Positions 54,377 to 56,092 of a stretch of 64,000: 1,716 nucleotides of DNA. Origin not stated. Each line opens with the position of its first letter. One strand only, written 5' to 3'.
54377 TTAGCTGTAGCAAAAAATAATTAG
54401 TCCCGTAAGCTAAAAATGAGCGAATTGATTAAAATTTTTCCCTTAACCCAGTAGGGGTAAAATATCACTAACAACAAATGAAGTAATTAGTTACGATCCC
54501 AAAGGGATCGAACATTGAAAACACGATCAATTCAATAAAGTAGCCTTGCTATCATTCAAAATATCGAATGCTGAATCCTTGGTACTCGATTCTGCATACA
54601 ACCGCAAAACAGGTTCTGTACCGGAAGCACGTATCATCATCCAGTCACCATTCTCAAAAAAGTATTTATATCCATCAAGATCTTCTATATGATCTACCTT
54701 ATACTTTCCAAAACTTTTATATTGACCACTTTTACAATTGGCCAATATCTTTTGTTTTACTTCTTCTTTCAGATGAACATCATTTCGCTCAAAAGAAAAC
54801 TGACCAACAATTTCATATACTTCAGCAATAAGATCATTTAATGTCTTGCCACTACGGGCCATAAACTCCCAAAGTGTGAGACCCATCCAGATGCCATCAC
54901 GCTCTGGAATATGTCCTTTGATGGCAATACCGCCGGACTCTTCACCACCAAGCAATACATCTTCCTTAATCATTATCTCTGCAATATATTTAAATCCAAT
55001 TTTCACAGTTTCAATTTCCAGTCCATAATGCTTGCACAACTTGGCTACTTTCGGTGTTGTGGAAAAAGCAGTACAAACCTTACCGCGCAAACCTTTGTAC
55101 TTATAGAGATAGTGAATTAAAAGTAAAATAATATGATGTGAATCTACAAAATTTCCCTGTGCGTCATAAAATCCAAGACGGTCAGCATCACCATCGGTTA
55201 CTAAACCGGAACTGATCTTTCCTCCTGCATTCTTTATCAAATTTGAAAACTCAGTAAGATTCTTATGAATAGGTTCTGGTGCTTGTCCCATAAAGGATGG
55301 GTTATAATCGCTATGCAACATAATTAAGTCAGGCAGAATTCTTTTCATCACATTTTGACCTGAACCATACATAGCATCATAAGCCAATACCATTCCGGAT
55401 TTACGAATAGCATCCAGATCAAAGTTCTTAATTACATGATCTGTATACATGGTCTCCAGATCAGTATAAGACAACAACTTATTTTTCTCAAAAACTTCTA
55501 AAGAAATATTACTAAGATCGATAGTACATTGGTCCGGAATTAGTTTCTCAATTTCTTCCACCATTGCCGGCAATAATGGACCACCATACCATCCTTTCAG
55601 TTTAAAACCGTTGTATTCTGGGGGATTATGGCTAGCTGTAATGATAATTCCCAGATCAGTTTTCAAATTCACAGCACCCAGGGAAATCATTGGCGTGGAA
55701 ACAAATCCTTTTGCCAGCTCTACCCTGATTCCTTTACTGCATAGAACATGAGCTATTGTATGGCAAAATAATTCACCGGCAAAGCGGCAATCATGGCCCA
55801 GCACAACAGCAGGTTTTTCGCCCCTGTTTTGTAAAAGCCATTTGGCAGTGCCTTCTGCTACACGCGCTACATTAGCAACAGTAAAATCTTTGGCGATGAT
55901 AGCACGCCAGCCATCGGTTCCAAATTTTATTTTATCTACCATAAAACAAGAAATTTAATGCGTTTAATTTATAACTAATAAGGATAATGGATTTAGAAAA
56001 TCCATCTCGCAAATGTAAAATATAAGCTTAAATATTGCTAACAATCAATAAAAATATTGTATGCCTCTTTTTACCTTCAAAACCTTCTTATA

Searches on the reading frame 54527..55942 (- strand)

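Call 90: search_protein_families(library=pfam, proteins=[window:54527-55942:-], max_evalue=0.00001)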
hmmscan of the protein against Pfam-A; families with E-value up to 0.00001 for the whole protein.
window:54527-55942:- (471 aa): 4 families
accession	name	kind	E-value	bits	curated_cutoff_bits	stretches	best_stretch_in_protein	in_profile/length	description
PF02878.22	PGM_PMM_I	-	4.8e-36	123.9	22.5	1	5-135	2-131/138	Phosphoglucomutase/phosphomannomutase, alpha/beta/alpha domain I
PF02880.22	PGM_PMM_III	-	1.3e-25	90.2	20.7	1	267-377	1-113/115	Phosphoglucomutase/phosphomannomutase, alpha/beta/alpha domain III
PF02879.22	PGM_PMM_II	-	4.5e-18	66.1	29.3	1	165-263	2-103/103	Phosphoglucomutase/phosphomannomutase, alpha/beta/alpha domain II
PF00408.26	PGM_PMM_IV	-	1.2e-09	38.5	23.1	1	421-458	22-58/68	Phosphoglucomutase/phosphomannomutase, C-terminal domain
